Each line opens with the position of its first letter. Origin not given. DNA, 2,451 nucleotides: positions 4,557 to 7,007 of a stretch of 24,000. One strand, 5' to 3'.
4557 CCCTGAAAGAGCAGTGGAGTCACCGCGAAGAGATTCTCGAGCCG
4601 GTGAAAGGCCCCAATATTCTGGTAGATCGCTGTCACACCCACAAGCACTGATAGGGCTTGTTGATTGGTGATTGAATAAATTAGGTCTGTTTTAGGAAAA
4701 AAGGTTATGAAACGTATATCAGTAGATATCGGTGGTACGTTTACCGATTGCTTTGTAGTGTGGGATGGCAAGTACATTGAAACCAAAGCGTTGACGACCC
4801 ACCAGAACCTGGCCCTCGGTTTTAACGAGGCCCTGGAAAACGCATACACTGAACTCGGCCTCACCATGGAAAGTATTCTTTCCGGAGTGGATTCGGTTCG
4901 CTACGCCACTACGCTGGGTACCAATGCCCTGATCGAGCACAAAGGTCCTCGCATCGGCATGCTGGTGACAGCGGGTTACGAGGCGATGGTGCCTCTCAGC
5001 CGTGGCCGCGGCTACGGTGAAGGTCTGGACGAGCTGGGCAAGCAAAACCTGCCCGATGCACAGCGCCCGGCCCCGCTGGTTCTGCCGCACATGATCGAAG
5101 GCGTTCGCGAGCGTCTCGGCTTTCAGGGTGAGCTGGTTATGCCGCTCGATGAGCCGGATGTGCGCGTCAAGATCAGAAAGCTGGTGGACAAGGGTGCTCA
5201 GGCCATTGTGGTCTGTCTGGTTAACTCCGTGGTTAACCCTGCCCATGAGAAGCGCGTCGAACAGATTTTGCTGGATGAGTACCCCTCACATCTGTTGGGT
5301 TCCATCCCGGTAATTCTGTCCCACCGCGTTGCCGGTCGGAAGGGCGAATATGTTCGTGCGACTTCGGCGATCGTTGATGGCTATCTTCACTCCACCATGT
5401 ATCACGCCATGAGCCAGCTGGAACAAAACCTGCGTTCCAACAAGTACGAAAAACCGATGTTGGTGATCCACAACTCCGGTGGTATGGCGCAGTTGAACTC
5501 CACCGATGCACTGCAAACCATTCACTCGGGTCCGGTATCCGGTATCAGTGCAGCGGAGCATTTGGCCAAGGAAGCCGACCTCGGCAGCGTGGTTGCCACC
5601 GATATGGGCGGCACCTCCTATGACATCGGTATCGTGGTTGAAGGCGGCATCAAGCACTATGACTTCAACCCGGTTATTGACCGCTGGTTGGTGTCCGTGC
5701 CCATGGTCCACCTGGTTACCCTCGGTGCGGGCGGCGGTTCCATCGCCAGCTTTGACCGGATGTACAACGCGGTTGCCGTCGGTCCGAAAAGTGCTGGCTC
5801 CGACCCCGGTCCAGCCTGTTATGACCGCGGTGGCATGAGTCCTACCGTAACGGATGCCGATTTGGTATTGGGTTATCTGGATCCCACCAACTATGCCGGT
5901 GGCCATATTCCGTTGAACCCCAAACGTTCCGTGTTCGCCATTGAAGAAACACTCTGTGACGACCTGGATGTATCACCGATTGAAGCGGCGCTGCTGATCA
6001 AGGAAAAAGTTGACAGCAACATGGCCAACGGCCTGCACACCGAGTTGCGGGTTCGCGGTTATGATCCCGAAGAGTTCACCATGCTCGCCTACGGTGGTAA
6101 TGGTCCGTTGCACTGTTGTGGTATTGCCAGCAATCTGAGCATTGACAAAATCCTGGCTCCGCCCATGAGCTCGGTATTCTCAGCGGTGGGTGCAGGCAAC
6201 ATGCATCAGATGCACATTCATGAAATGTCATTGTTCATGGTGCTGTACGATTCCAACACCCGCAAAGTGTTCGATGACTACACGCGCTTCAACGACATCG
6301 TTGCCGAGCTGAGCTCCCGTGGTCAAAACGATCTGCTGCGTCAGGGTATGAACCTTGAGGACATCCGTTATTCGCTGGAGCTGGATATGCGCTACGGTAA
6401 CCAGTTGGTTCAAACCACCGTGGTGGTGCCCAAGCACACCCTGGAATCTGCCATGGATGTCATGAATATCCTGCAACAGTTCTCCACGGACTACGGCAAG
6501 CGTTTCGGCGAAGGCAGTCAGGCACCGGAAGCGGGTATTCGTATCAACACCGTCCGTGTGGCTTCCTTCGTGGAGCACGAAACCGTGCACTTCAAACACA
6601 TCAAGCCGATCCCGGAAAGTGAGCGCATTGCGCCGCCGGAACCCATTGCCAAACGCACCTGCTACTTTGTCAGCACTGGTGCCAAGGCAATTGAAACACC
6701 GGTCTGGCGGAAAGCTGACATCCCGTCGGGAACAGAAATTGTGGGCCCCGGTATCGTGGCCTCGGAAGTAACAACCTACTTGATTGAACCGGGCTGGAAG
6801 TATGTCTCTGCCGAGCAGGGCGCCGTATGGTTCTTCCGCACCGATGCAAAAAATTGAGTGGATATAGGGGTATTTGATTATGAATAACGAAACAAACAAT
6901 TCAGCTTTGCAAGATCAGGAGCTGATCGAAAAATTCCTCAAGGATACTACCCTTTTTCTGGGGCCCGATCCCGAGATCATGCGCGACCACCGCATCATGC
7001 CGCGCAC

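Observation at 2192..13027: Apc-type (two-HyuA, five-protein) ATP-dependent ketone carboxylase operon carrying its own CoA ligase and thiolase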

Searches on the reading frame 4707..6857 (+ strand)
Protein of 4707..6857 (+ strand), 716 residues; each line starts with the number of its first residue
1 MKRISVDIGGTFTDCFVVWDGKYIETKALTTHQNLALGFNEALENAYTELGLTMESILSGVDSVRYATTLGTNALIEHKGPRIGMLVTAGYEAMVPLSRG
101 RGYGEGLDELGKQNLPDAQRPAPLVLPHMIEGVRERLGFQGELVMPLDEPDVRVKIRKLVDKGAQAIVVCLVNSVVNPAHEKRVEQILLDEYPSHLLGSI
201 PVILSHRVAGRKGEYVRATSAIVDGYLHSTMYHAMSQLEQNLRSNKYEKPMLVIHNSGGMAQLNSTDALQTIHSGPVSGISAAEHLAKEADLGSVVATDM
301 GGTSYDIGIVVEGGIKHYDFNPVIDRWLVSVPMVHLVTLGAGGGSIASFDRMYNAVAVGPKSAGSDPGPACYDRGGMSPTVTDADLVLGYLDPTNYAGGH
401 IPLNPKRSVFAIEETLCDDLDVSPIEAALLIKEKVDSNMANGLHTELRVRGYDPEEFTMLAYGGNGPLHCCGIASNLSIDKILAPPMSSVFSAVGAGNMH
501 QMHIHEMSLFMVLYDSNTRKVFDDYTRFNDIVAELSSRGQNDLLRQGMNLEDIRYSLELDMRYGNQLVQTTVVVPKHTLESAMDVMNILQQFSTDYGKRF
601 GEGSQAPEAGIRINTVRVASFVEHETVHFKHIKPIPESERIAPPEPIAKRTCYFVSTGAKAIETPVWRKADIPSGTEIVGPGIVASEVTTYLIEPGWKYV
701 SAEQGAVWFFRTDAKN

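Call 3: search_protein_families(library=pfam, proteins=[window:4707-6857:+], max_evalue=0.01)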
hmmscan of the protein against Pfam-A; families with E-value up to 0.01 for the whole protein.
window:4707-6857:+ (716 aa): 3 families
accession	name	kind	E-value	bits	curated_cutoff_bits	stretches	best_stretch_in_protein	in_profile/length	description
PF01968.24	Hydantoinase_A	-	1.4e-73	248.1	22.9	1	217-497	1-283/291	Hydantoinase/oxoprolinase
PF05378.19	Hydant_A_N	-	6.9e-38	130.6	25.2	1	3-190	1-174/176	Hydantoinase/oxoprolinase N-terminal region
PF19278.4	Hydant_A_C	-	6.7e-18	65.2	21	1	526-698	12-179/193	Hydantoinase/oxoprolinase C-terminal domain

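Call 4: search_protein_families(library=ncbifam, proteins=[window:4707-6857:+], max_evalue=0.01)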
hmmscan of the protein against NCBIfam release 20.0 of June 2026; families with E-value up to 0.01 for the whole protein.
window:4707-6857:+ (716 aa): 3 families
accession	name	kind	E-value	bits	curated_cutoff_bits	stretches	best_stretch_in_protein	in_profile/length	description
NF042975.2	AcphenoCarb_ApcC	equivalog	2.7e-179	597.8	1500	1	1-699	8-699/733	acetophenone carboxylase subunit gamma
NF050156.1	CapLactmsAlpCapA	equivalog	8.6e-124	414.3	1000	1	3-705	2-681/689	caprolactamase subunit alpha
NF042960.1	AcphenoCarb_ApcA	equivalog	1.3e-83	281.4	1250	2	150-705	124-651/658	acetophenone carboxylase subunit alpha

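Call 7: find_encoding_contigs(protein=window:4707-6857:+, flank=10000, max_places=6)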
Protein window:4707-6857:+ (716 aa): 8 contigs read that carry it; 4 places shown.
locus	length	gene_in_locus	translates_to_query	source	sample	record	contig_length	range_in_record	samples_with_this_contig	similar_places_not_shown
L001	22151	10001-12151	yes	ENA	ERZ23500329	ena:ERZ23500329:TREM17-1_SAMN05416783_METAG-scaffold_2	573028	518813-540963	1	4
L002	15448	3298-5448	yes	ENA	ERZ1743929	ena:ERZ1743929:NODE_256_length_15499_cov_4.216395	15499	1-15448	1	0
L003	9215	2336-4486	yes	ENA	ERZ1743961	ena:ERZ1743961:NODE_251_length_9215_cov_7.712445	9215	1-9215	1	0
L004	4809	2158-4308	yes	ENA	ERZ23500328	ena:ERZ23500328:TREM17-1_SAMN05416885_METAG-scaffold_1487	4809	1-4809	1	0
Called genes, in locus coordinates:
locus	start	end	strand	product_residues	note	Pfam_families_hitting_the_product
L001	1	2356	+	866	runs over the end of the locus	PF01411:tRNA-synt_2c, PF07973:tRNA_SAD, PF02272:DHHA1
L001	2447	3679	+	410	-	PF00696:AA_kinase, PF01842:ACT, PF22468:ACT_9 (weak), PF01842:ACT (weak), PF13840:ACT_7, PF22468:ACT_9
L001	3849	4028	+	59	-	PF02599:CsrA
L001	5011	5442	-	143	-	PF04828:GFA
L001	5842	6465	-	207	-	PF16694:Cytochrome_P460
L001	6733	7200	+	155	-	PF12088:DUF3565, PF09313:TehB-like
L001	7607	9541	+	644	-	PF05378:Hydant_A_N, PF01968:Hydantoinase_A, PF19278:Hydant_A_C (faint)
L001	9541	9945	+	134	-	PF08882:Acetone_carb_G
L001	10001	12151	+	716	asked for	PF05378:Hydant_A_N, PF01968:Hydantoinase_A, PF19278:Hydant_A_C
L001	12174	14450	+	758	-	PF02538:Hydantoinase_B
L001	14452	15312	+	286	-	-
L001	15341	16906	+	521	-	PF00501:AMP-binding, PF13193:AMP-binding_C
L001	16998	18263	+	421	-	PF00108:Thiolase_N, PF08545:ACP_syn_III (faint), PF22691:Thiolase_C_1, PF02803:Thiolase_C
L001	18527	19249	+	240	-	PF00106:adh_short, PF08659:KR, PF13561:adh_short_C2, PF23441:SDR (weak)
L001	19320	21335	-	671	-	PF26965:MimR_N, PF01590:GAF, PF00158:Sigma54_activat, PF14532:Sigma54_activ_2, PF07728:AAA_5 (weak), PF25601:AAA_lid_14, PF02954:HTH_8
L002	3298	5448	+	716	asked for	PF05378:Hydant_A_N, PF01968:Hydantoinase_A, PF19278:Hydant_A_C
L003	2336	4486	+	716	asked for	PF05378:Hydant_A_N, PF01968:Hydantoinase_A, PF19278:Hydant_A_C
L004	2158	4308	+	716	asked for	PF05378:Hydant_A_N, PF01968:Hydantoinase_A, PF19278:Hydant_A_C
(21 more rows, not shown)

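Call 10: search_solved_structures(query=window:4707-6857:+, max_evalue=0.001)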
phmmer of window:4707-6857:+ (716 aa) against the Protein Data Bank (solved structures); distinct sequences matched with E-value up to 0.001: 6.
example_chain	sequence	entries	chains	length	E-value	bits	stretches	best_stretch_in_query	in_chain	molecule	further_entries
5l9w_B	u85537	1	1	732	4.2e-165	554.2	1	3-697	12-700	Acetophenone carboxylase gamma subunit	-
5m45_B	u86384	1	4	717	1.6e-82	281.2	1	4-698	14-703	Acetone carboxylase beta subunit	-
5svb_B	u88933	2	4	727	6.1e-82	279.3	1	4-698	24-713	Acetone carboxylase beta subunit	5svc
7hk5_A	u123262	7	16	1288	3.5e-75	257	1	1-698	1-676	N-methylhydantoinase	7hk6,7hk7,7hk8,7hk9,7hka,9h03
6yra_A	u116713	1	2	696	8.4e-75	255.8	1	3-705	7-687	5-oxoprolinase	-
5l9w_b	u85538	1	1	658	8.1e-68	232.7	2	151-700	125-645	Acetophenone carboxylase alpha subunit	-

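Call 70: search_solved_structures(query=window:4707-6857:+, max_evalue=1e-78, show_alignments=3)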
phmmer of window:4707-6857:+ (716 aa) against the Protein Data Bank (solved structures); distinct sequences matched with E-value up to 1e-78: 3.
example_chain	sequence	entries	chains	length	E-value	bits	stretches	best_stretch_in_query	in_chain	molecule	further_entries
5l9w_B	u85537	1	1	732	4.2e-165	554.2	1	3-697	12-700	Acetophenone carboxylase gamma subunit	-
5m45_B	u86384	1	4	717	1.6e-82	281.2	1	4-698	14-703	Acetone carboxylase beta subunit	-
5svb_B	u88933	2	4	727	6.1e-82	279.3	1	4-698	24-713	Acetone carboxylase beta subunit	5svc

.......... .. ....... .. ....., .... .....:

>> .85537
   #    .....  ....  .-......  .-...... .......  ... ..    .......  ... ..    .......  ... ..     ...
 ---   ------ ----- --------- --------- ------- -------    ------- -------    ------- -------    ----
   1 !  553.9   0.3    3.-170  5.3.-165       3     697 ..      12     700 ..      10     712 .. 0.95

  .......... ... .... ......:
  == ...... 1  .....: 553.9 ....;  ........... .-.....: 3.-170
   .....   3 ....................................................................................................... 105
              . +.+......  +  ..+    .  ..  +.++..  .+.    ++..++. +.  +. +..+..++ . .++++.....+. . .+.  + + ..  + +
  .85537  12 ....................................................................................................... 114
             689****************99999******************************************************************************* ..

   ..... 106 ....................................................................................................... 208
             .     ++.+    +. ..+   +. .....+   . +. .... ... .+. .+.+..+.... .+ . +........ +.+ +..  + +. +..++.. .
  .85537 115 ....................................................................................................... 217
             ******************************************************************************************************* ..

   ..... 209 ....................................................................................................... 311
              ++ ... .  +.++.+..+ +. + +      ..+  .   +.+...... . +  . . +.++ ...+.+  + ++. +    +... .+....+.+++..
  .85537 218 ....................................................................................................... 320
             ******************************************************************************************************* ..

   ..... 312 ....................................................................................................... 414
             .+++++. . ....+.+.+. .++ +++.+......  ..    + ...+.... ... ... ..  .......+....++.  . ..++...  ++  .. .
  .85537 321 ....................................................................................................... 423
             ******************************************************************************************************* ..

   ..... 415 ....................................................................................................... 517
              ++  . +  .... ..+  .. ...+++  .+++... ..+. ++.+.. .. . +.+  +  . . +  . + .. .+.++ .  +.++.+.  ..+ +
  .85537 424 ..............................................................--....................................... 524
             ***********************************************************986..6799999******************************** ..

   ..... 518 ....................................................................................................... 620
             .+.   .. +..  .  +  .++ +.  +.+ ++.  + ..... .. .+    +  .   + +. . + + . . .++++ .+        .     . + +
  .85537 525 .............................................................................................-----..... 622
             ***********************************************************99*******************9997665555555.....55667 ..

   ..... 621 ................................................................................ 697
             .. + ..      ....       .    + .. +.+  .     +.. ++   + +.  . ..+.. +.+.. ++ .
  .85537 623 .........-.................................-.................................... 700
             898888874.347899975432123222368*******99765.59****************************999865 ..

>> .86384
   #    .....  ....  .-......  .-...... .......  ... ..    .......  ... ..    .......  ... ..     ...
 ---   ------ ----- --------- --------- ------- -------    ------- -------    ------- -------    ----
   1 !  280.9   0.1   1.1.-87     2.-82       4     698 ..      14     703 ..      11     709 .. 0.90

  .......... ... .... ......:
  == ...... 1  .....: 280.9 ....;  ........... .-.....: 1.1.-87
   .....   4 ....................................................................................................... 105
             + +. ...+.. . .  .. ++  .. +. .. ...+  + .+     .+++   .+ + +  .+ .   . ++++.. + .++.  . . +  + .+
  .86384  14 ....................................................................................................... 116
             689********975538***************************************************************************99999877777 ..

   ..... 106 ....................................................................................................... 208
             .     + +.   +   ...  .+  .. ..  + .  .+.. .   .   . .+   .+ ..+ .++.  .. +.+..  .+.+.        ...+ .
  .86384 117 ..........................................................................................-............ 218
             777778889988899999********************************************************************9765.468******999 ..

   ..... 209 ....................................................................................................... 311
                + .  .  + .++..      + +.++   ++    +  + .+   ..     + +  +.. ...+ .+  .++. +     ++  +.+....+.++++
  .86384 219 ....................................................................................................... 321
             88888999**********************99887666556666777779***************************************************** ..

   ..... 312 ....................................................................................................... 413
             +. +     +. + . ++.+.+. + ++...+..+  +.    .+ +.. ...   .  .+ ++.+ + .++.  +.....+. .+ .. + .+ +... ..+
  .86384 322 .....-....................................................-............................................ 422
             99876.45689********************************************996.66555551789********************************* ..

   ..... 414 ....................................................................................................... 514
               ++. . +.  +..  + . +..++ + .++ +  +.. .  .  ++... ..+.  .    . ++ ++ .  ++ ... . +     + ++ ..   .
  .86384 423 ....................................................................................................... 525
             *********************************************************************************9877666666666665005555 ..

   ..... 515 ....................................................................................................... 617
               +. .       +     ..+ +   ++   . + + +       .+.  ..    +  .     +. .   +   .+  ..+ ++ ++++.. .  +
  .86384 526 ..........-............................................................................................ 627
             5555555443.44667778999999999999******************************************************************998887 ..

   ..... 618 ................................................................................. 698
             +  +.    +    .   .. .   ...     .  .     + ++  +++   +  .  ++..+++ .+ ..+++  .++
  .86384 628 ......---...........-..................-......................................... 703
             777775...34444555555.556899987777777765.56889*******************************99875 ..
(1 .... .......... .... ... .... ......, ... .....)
